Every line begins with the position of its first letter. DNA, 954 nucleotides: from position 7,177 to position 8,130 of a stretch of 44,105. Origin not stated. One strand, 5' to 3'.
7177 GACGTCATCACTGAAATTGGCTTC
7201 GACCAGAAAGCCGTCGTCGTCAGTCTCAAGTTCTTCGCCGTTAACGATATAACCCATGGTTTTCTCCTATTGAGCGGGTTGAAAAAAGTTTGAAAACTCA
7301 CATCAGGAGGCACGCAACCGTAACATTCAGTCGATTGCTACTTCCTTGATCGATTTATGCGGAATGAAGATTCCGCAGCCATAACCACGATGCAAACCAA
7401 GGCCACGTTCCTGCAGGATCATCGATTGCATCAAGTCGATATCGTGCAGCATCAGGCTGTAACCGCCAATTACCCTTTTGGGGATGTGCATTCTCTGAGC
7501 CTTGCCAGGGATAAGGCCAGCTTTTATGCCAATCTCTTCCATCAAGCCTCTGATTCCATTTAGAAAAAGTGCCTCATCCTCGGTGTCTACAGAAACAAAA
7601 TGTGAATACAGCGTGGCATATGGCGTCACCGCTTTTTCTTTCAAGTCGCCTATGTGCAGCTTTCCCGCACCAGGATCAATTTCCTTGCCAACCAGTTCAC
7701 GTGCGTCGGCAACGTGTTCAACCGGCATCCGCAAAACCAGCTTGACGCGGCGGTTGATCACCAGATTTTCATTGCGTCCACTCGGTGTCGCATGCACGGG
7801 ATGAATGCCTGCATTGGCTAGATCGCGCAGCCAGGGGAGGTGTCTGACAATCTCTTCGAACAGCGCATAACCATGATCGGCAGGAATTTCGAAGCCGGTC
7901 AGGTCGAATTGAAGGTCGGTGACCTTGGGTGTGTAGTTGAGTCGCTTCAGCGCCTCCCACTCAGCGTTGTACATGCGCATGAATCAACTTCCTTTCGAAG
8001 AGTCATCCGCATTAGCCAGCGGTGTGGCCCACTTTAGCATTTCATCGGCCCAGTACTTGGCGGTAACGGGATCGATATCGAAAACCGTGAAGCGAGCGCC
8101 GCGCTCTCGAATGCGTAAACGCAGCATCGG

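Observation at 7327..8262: Orphan Cas6/Cmx6-like protein, coupled to a 92-aa unknown ORF, with no CRISPR array or other cas genes in 44 kb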

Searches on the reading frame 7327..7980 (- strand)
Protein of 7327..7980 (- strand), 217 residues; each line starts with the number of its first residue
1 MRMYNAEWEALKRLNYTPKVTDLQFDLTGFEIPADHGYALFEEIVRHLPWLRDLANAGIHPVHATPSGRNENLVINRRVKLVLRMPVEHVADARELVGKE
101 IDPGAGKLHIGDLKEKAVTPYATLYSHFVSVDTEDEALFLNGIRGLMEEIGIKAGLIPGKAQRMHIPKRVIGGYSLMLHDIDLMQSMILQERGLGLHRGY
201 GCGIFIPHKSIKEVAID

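Call 3: search_protein_families(library=pfam, proteins=[window:7327-7980:-], max_evalue=1)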
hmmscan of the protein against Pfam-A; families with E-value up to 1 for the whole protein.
window:7327-7980:- (217 aa): 1 family
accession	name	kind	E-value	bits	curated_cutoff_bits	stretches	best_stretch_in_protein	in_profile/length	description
PF09559.15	Cas6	-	6.7e-49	166.9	26.7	1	22-210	2-191/191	Cas6 Crispr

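Call 4: search_protein_families(library=ncbifam, proteins=[window:7327-7980:-], max_evalue=1)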
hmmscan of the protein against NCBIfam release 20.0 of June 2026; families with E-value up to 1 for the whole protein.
window:7327-7980:- (217 aa): 1 family
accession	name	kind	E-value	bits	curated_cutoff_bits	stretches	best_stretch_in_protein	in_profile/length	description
TIGR02807.1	cas6_cmx6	equivalog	1.4e-40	139.4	98.85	1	19-207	2-197/197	type I-MYXAN CRISPR-associated protein Cas6/Cmx6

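Call 7: find_encoding_contigs(protein=window:7327-7980:-, flank=10000, max_places=6)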
Protein window:7327-7980:- (217 aa): no gene with exactly this product is on record in the collection.
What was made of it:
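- Tried and rejected: Exact-sequence look-up of the window protein found nothing on record (call 7).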

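Call 8: find_homologous_proteins(query=window:7327-7980:-, max_evalue=0.001)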
Query window:7327-7980:- (217 aa): 801 proteins with E <= 0.001 among 1057 candidates; the best 120 are listed.
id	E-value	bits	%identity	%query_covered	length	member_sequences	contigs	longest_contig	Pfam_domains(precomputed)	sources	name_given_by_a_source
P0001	7.5e-135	466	95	100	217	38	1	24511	PF09559.16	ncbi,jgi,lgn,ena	-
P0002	1.6e-122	425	87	100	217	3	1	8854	PF09559.16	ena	-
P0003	2.8e-122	425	86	100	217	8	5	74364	PF09559.16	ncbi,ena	-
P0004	4.9e-120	417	84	100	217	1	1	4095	PF09559.16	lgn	-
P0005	7.3e-118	410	82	100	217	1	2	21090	PF09559.16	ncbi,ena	-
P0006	8.9e-118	410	83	100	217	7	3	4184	PF09559.16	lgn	-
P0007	2.1e-117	409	82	100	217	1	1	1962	PF09559.16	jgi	jgi:CRISPR-associated protein Cas6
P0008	6.9e-117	407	82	100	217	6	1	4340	PF09559.16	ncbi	-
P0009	1.2e-116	406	83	100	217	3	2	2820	PF09559.16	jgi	jgi:CRISPR-associated protein Cas6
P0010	1.1e-114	400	81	100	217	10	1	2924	PF09559.16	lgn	-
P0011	1.9e-114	399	81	100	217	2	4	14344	PF09559.16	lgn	-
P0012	2.2e-113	396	80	100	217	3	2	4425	PF09559.16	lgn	-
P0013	3.5e-112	392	79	100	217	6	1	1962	PF09559.16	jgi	-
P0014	7.1e-112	391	79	100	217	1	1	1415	PF09559.16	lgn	-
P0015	7.4e-112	391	78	100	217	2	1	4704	PF09559.16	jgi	jgi:CRISPR-associated protein Cas6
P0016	2.6e-111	389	79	100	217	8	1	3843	PF09559.16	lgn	-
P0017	8.8e-111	387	78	100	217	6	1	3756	PF09559.16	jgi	jgi:CRISPR-associated protein Cas6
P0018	1.8e-110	386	79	100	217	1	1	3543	PF09559.16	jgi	jgi:CRISPR-associated protein Cas6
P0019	2.5e-110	386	79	100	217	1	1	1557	PF09559.16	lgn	-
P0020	2.6e-110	386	77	100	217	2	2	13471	PF09559.16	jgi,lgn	jgi:CRISPR-associated protein Cas6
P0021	3.2e-110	385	79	100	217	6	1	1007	PF09559.16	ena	-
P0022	1.9e-109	383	78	100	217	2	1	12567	PF09559.16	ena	-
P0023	2.4e-109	382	79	100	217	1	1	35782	PF09559.16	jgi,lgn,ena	-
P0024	2.5e-109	382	78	100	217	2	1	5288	PF09559.16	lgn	-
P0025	8.8e-109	381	77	100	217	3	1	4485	PF09559.16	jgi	jgi:CRISPR-associated protein Cas6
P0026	5.2e-108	378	76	100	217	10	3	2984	PF09559.16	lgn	-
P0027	8.9e-108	377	77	100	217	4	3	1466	PF09559.16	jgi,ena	-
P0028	5.7e-107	375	77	100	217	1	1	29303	PF09559.16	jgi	jgi:CRISPR-associated protein Cas6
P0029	9.8e-105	367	75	100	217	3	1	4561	PF09559.16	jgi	jgi:CRISPR-associated protein Cas6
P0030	1.2e-104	367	74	100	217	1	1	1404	PF09559.16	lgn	-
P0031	3.5e-104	366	75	100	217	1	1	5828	PF09559.16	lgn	-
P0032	2.3e-102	360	74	100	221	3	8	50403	PF09559.16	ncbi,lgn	-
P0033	6.9e-102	358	73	99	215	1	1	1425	PF09559.16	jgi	jgi:CRISPR-associated protein Cas6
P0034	2.3e-98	346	71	100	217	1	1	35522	PF09559.16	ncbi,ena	-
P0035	1.2e-97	344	71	100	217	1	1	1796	PF09559.16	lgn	-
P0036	1.6e-97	344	68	100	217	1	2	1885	PF09559.16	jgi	jgi:CRISPR-associated protein Cas6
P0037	9.5e-96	338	71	100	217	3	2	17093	PF09559.16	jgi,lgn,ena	jgi:CRISPR-associated protein Cas6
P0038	3.3e-95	336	68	99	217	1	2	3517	PF09559.16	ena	-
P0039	4.1e-95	336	67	99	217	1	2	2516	PF09559.16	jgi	jgi:CRISPR-associated protein Cas6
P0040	6.2e-95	335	70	100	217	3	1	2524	PF09559.16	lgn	-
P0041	8.1e-95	335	70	100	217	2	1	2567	PF09559.16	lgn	-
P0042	3.1e-94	333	67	99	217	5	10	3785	PF09559.16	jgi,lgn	-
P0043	3.6e-94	333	67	99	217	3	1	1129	PF09559.16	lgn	-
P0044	4.3e-94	333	67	99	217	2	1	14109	PF09559.16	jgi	jgi:CRISPR-associated protein Cas6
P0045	1.2e-93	331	69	100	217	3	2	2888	PF09559.16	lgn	-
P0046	1.4e-93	331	68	99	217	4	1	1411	PF09559.16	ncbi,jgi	jgi:CRISPR-associated protein Cas6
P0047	2.3e-93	330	68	100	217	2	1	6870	PF09559.16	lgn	-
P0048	3.8e-93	329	66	99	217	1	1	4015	PF09559.16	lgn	-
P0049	5.8e-93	329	66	99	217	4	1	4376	PF09559.16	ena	-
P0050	6.0e-93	329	66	100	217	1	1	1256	PF09559.16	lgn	-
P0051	6.7e-93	329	66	99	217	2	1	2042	PF09559.16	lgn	-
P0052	1.7e-92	327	64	100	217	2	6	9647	PF09559.16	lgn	-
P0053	4.0e-92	326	65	99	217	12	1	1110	PF09559.16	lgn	-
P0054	4.6e-92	326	78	87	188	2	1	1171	PF09559.16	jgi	jgi:CRISPR-associated protein Cas6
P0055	4.7e-91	323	67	99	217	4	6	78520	PF09559.16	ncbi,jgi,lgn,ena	jgi:CRISPR-associated protein Cas6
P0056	6.3e-91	322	66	99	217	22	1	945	PF09559.16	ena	-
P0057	6.3e-91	322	64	100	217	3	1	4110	PF09559.16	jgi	jgi:CRISPR-associated protein Cas6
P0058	1.1e-90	321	65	100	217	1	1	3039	PF09559.16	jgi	jgi:CRISPR-associated protein Cas6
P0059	1.5e-90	321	66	99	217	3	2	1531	PF09559.16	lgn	-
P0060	1.7e-90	321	65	100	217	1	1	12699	PF09559.16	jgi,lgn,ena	-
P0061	2.0e-90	321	65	99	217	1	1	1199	PF09559.16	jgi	jgi:CRISPR-associated protein Cas6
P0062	3.3e-90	320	65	99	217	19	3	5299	PF09559.16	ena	-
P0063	5.9e-90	319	66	99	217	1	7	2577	PF09559.16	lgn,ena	-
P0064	7.5e-90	319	64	100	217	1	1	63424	PF09559.16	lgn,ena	-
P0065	7.5e-90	319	63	100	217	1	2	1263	PF09559.16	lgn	-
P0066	1.1e-89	318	64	100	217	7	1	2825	PF09559.16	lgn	-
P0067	1.8e-89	317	66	100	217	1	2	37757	PF09559.16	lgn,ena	-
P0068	2.5e-89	317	64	99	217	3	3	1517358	PF09559.16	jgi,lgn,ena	jgi:CRISPR-associated protein Cas6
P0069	3.9e-89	316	66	99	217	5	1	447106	PF09559.16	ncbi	-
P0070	6.1e-89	316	64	100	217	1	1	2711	PF09559.16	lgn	-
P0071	1.0e-88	315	66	99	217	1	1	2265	PF09559.16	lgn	-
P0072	1.0e-88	315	63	99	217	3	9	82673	PF09559.16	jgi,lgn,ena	jgi:CRISPR-associated protein Cas6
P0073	1.7e-88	314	63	99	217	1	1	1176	PF09559.16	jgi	jgi:CRISPR-associated protein Cas6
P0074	1.9e-88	314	65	99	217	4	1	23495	PF09559.16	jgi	jgi:CRISPR-associated protein Cas6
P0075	3.1e-88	313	65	100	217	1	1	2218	PF09559.16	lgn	-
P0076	3.3e-88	313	64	99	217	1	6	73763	PF09559.16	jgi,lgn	jgi:CRISPR-associated protein Cas6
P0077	6.4e-88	312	63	100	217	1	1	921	PF09559.16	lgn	-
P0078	7.5e-88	312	65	99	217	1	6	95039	PF09559.16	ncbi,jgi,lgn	-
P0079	1.1e-87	312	65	99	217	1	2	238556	PF09559.16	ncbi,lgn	ncbi:MAG: type I-MYXAN CRISPR-associated protein Cas6/Cmx6 [Pseudomonadota bacterium]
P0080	1.4e-87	311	64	100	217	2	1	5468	PF09559.16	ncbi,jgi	jgi:CRISPR-associated protein Cas6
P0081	1.5e-87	311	63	99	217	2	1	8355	PF09559.16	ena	-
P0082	1.7e-87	311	64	100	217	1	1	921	PF09559.16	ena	-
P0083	2.4e-87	310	63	100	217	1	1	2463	PF09559.16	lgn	-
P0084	2.5e-87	310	64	99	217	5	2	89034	PF09559.16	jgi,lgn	jgi:CRISPR-associated protein Cas6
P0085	4.3e-87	310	65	99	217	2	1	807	PF09559.16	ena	-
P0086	5.3e-87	309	63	99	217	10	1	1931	PF09559.16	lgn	-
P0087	6.0e-87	309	62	99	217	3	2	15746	PF09559.16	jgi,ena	-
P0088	6.3e-87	309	62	100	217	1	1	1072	PF09559.16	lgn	-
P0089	1.2e-86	308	63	100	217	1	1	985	PF09559.16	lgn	-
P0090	1.4e-86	308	64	99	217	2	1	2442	PF09559.16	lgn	-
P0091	1.6e-86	308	61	100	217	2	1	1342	PF09559.16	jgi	jgi:CRISPR-associated protein Cas6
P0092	2.6e-86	307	62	99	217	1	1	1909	PF09559.16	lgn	-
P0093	3.4e-86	307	62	100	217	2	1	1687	PF09559.16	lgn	-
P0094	4.6e-86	306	60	100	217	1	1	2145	PF09559.16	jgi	jgi:CRISPR-associated protein Cas6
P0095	5.4e-86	306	63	99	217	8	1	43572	PF09559.16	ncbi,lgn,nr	ncbi:MAG: type I-MYXAN CRISPR-associated protein Cas6/Cmx6 [Pseudomonadota bacterium]|nr:type I-MYXA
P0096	7.0e-86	306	62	99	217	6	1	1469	PF09559.16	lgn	-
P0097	7.1e-86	306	62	99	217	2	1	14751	PF09559.16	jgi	jgi:CRISPR-associated protein Cas6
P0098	1.2e-85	305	63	99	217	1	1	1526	PF09559.16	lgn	-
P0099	1.3e-85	305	62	100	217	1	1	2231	PF09559.16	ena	-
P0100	1.3e-85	305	63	99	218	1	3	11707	PF09559.16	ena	-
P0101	1.4e-85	305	62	99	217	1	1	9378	PF09559.16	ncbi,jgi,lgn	-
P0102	1.5e-85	305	60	100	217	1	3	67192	PF09559.16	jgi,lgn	jgi:CRISPR-associated protein Cas6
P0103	2.3e-85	304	62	99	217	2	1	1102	PF09559.16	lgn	-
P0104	2.9e-85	304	64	99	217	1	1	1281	PF09559.16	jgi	jgi:CRISPR-associated protein Cas6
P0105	3.2e-85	304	64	99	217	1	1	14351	PF09559.16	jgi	jgi:CRISPR-associated protein Cas6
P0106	3.2e-85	304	62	99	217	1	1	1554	PF09559.16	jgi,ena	-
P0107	3.4e-85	303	60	99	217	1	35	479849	PF09559.16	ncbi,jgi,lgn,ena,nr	ncbi:MAG TPA: type I-MYXAN CRISPR-associated protein Cas6/Cmx6 [Thiobacillaceae bacterium]|nr:type I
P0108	3.5e-85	303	62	99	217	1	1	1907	PF09559.16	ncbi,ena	-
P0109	6.3e-85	303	60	100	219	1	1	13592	PF09559.16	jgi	jgi:CRISPR-associated protein Cas6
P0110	9.9e-85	302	62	99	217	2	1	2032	PF09559.16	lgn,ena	-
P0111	1.0e-84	302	61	100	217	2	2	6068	PF09559.16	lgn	-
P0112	1.3e-84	301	62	100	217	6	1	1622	PF09559.16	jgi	jgi:CRISPR-associated protein Cas6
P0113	1.9e-84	301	61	100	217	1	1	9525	PF09559.16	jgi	jgi:CRISPR-associated protein Cas6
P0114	2.2e-84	301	61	99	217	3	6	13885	PF09559.16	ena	-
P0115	3.0e-84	300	61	99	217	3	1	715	PF09559.16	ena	-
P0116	5.2e-84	300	62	99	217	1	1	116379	PF09559.16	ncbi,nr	ncbi:MAG: type I-MYXAN CRISPR-associated protein Cas6/Cmx6 [Gallionellaceae bacterium]|nr:type I-MYX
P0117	5.9e-84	299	60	100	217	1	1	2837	PF09559.16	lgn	-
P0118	6.5e-84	299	60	99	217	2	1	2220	PF09559.16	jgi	-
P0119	8.4e-84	299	60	100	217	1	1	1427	PF09559.16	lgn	-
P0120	1.5e-83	298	61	99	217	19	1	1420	PF09559.16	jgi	jgi:CRISPR-associated protein Cas6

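Call 9: find_related_loci(query=window:7327-7980:-, collection=genome_contigs, flank=10000)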
Query window:7327-7980:- (217 aa) in genome_contigs; peptide patterns used: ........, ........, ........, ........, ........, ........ (x = any residue, [..] = any of these).
177 stretches matched a pattern; 8 encode a relative of the query (tblastn E <= 1e-3); 8 distinct loci.
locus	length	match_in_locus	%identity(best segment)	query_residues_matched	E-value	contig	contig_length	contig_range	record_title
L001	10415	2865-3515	95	1-217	2e-139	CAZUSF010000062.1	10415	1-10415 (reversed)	MAG TPA_asm: uncultured Thiobacillus sp. isolate binchicken_co113_137 genome assembly, contig: NODE_7684_length_10415_co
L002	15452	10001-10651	92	1-217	1e-135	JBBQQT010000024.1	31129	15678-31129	MAG: Burkholderiales bacterium isolate Co_metawrap_1604 Cmw_1604_k141_14151133_length_31129_cov_9.0000, whole genome sho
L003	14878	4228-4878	86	1-217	3e-127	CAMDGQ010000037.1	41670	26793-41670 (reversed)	MAG: Tepidiphilus sp. J10 isolate MiH-14oct19-223 genome assembly, contig: MiH-14oct19-C1550, whole genome shotgun seque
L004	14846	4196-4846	82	1-217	4e-123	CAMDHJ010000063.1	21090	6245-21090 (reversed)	MAG: Tepidiphilus sp. J10 isolate MiH-22jul19-99 genome assembly, contig: MiH-22jul19-C4774, whole genome shotgun sequen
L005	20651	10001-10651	82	1-217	4e-121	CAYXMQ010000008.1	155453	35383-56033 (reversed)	MAG TPA_asm: uncultured Thiobacillus sp. isolate binchicken_co266_169 genome assembly, contig: NODE_235_length_155453_co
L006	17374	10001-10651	82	1-217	9e-119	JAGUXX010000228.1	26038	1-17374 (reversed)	MAG: Betaproteobacteria bacterium isolate DeMMO4_3 c_000000034154, whole genome shotgun sequence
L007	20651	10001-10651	78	1-217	7e-115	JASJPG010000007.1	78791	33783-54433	MAG: Hydrogenophilaceae bacterium isolate MAG_145 NODE_196_length_78791_cov_16.731876, whole genome shotgun sequence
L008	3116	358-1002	68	1-215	9e-102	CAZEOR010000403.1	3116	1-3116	MAG TPA_asm: uncultured Thiobacillus sp. isolate binchicken_co14_248 genome assembly, contig: NODE_31738_length_3116_cov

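Call 10: find_encoding_contigs(protein=P0107, flank=8000, max_places=3)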
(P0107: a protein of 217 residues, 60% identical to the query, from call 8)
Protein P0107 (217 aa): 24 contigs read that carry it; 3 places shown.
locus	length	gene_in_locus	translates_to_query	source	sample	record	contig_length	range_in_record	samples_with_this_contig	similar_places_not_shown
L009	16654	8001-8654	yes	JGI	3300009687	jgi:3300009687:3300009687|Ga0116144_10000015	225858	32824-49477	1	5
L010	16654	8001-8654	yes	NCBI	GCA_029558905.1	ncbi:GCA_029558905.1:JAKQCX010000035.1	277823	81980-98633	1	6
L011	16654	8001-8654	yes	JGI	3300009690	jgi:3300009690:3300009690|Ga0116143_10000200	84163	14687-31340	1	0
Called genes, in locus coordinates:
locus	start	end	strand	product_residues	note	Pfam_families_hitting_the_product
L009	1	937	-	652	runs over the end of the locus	PF14691:Fer4_20, PF01266:DAO (weak), PF07992:Pyr_redox_2, PF12831:FAD_oxidored (weak), PF13450:NAD_binding_8, PF14697:Fer4_21 (weak), PF12838:Fer4_7, PF00037:Fer4 (weak), +3 more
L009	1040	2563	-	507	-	PF13187:Fer4_9 (faint), PF13183:Fer4_8, PF13237:Fer4_10 (faint), PF13534:Fer4_17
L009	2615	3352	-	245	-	PF02665:Nitrate_red_gam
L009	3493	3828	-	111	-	PF04358:DsrC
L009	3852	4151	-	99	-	PF04077:DsrH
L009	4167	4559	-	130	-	PF02635:DsrE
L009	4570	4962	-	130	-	PF02635:DsrE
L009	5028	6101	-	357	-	PF03460:NIR_SIR_ferr, PF01077:NIR_SIR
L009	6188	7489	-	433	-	PF03460:NIR_SIR_ferr (weak), PF01077:NIR_SIR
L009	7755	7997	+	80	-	PF22295:DUF6967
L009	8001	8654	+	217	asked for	PF09559:Cas6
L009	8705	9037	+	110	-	PF04358:DsrC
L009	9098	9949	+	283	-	PF00581:Rhodanese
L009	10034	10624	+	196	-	-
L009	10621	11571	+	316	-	PF02668:TauD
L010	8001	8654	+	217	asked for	PF09559:Cas6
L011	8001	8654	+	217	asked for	PF09559:Cas6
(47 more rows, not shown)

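Call 11: find_encoding_contigs(protein=P0068, flank=8000, max_places=2)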
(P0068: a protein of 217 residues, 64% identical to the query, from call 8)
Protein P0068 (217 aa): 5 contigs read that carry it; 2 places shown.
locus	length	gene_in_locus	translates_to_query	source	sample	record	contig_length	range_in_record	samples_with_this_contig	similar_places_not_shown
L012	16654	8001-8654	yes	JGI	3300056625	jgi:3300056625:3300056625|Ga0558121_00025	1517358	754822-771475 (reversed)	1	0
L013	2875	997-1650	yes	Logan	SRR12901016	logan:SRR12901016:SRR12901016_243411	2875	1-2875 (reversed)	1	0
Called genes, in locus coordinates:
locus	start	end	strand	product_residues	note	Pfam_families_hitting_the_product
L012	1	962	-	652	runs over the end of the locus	PF14691:Fer4_20, PF00070:Pyr_redox (faint), PF07992:Pyr_redox_2, PF12831:FAD_oxidored (weak), PF13450:NAD_binding_8, PF14697:Fer4_21 (weak), PF12838:Fer4_7, PF00037:Fer4 (weak), +1 more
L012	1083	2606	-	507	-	PF13187:Fer4_9 (faint), PF13183:Fer4_8, PF13237:Fer4_10 (faint), PF13534:Fer4_17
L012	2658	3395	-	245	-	PF02665:Nitrate_red_gam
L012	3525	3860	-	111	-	PF04358:DsrC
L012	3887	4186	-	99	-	PF04077:DsrH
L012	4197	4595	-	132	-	PF02635:DsrE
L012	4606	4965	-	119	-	PF02635:DsrE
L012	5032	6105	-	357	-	PF03460:NIR_SIR_ferr, PF01077:NIR_SIR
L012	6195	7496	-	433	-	PF01077:NIR_SIR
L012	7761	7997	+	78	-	PF22295:DUF6967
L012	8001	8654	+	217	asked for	PF09559:Cas6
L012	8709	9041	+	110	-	PF04358:DsrC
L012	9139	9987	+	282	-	PF00581:Rhodanese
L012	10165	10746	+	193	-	-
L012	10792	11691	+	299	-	PF02668:TauD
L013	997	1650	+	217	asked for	PF09559:Cas6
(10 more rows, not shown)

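Call 12: find_encoding_contigs(protein=P0116, flank=8000, max_places=2)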
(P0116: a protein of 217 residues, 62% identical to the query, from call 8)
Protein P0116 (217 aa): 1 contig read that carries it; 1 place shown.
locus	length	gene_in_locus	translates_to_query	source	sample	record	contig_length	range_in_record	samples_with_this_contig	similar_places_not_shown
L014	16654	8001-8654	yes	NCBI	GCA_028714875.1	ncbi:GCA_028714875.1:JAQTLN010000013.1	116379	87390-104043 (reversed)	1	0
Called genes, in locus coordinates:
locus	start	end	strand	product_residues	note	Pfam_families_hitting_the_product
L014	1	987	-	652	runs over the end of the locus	PF14691:Fer4_20, PF00070:Pyr_redox (faint), PF07992:Pyr_redox_2, PF12831:FAD_oxidored (weak), PF13450:NAD_binding_8, PF12838:Fer4_7 (weak), PF14697:Fer4_21 (weak), PF00037:Fer4 (weak), +1 more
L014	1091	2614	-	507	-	PF13187:Fer4_9 (faint), PF13183:Fer4_8, PF13237:Fer4_10 (faint), PF13534:Fer4_17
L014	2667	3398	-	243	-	PF02665:Nitrate_red_gam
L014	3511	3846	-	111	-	PF04358:DsrC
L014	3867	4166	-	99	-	PF04077:DsrH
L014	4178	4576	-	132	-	PF02635:DsrE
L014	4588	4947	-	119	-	PF02635:DsrE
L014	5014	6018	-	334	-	PF03460:NIR_SIR_ferr, PF01077:NIR_SIR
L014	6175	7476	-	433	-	PF01077:NIR_SIR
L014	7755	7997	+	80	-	PF22295:DUF6967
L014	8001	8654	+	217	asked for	PF09559:Cas6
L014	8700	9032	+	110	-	PF04358:DsrC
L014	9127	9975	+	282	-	PF00581:Rhodanese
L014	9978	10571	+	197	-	-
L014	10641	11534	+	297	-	PF02668:TauD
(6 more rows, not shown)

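Call 18: search_protein_families(library=padloc, alignment_id=A1, max_evalue=0.001)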
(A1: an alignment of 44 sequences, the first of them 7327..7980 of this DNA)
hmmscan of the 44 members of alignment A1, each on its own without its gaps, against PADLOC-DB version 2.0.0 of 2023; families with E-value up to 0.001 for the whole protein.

A. member 1, window:7327-7980:- (217 aa): 6 families
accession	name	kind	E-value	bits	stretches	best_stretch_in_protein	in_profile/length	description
PDLC01625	Cas6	-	5.3e-50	168.3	1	22-210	1-189/189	"CAS-I,CAS-II,CAS-III,CAS-IV,CAS-V,CAS-VI; crRNAmaturation"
PDLC01346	Cas6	-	6e-47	158.3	1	22-210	2-191/191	"CAS-I,CAS-II,CAS-III,CAS-IV,CAS-V,CAS-VI; crRNAmaturation"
PDLC01316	Cas6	-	2.2e-41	140.2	1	22-207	2-185/185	"CAS-I,CAS-II,CAS-III,CAS-IV,CAS-V,CAS-VI; crRNAmaturation"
PDLC00953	Cas6a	-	3.7e-41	139.4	1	19-207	2-197/197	"CRISPR-associated protein Cas6, subtype MYXAN"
PDLC02102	Cas6b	-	1.6e-27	94.7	1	19-209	2-199/200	-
PDLC02106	Cas6b2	-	1.9e-25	88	1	20-207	8-202/203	-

B. families by the number of members that match (of 44 scanned): 57 families (the first 25 are shown)
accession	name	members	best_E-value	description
PDLC04138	mad6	1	3.4e-51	mads_6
PDLC01625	Cas6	1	5.3e-50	"CAS-I,CAS-II,CAS-III,CAS-IV,CAS-V,CAS-VI; crRNAmaturation"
PDLC01346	Cas6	1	6e-47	"CAS-I,CAS-II,CAS-III,CAS-IV,CAS-V,CAS-VI; crRNAmaturation"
PDLC01316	Cas6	1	2.2e-41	"CAS-I,CAS-II,CAS-III,CAS-IV,CAS-V,CAS-VI; crRNAmaturation"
PDLC00953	Cas6a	1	3.7e-41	"CRISPR-associated protein Cas6, subtype MYXAN"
PDLC04042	PD-T4-6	1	2.1e-37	-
PDLC04044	PD-T4-6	1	8.7e-36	-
PDLC04053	PD-T4-6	1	4.2e-35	-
PDLC04050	PD-T4-6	1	4.1e-31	-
PDLC04047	PD-T4-6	1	2.8e-30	-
PDLC04045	PD-T4-6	1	4.2e-30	-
PDLC04051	PD-T4-6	1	4.6e-28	-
PDLC02102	Cas6b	1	1.6e-27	-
PDLC03920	MkoA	1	5.6e-27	-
PDLC04062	PD-T4-6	1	1.7e-26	-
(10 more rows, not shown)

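Call 19: search_protein_families(library=pfam, alignment_id=A1, max_evalue=0.00001)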
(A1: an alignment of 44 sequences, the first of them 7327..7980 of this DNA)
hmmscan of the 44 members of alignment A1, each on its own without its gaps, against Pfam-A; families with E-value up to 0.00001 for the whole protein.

A. member 1, window:7327-7980:- (217 aa): 1 family
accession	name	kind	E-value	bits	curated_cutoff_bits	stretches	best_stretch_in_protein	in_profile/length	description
PF09559.15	Cas6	-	6.7e-49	166.9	26.7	1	22-210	2-191/191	Cas6 Crispr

B. families by the number of members that match (of 44 scanned): 75 families (the first 25 are shown)
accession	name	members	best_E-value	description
PF04358.19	DsrC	2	7.5e-49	DsrC like protein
PF01077.27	NIR_SIR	2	3.2e-31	Nitrite and sulphite reductase 4Fe-4S domain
PF12838.12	Fer4_7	2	2e-10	4Fe-4S dicluster domain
PF13187.11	Fer4_9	2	4.5e-08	4Fe-4S dicluster domain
PF14697.11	Fer4_21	2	7.1e-07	4Fe-4S dicluster domain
PF13237.11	Fer4_10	2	9.7e-07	4Fe-4S dicluster domain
PF00437.27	T2SSE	1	1.1e-148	Type II/IV secretion system protein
PF03588.20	Leu_Phe_trans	1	1e-74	Leucyl/phenylalanyl-tRNA protein transferase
PF07072.16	ZapD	1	4.9e-73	Cell division protein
PF00482.28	T2SSF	1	6.8e-68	Type II secretion system (T2SS), protein F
PF01182.26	Glucosamine_iso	1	2.3e-64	Glucosamine-6-phosphate isomerases/6-phosphogluconolactonase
PF00186.24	DHFR_1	1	1.7e-59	Dihydrofolate reductase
PF00590.25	TP_methylase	1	3.5e-56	Tetrapyrrole (Corrin/Porphyrin) Methylases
PF01121.26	CoaE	1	9.8e-56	Dephospho-CoA kinase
PF00625.27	Guanylate_kin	1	2.2e-53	Guanylate kinase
PF09559.15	Cas6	1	6.7e-49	Cas6 Crispr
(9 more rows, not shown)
